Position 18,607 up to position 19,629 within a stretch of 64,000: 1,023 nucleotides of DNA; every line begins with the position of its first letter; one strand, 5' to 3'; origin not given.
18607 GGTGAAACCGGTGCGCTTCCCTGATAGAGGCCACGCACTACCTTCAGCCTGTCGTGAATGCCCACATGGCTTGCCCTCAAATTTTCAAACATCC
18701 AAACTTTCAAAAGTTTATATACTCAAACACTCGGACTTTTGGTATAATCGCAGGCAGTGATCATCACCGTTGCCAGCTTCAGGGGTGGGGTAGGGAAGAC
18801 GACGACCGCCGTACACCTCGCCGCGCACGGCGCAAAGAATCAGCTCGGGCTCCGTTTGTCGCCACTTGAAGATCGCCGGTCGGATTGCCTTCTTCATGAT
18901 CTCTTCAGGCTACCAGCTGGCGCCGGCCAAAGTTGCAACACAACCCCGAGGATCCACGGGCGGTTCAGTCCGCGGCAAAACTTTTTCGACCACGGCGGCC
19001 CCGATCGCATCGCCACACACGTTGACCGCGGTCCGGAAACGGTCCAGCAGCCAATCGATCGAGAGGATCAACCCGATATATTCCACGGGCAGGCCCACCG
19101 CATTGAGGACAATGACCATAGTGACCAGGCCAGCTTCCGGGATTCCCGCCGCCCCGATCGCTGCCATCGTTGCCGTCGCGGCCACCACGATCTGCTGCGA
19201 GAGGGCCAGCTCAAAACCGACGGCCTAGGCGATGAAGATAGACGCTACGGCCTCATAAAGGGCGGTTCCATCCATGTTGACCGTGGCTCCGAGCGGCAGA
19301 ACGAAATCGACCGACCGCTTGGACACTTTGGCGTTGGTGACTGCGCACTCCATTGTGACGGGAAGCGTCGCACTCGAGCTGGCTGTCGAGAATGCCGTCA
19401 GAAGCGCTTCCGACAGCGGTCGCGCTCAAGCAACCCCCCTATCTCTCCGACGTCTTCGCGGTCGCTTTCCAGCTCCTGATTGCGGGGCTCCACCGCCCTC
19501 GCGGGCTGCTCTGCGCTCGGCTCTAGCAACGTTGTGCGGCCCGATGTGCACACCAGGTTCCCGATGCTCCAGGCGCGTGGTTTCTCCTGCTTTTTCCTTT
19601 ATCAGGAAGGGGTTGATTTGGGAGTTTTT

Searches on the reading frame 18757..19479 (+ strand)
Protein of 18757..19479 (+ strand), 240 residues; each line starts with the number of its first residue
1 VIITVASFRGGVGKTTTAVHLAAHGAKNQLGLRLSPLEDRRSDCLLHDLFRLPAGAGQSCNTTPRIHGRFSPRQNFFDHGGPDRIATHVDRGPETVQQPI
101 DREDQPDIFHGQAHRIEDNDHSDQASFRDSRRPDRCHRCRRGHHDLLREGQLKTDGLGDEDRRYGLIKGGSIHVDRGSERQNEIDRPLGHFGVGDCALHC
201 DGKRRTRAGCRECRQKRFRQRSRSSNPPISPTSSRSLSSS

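Call 50: search_protein_families(library=pfam, proteins=[window:18757-19479:+], max_evalue=0.01)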
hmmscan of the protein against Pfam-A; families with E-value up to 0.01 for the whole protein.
window:18757-19479:+ (240 aa): 3 families
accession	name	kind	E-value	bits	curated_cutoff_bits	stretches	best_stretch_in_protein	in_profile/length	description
PF01656.29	CbiA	-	2e-05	25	25.4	1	3-27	1-25/125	CobQ/CobB/MinD/ParA nucleotide binding domain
PF13614.12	AAA_31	-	0.00035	21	27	1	2-27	3-28/177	AAA domain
PF10609.15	ParA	-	0.0026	17.7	27.1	1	2-26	5-29/246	NUBPL iron-transfer P-loop NTPase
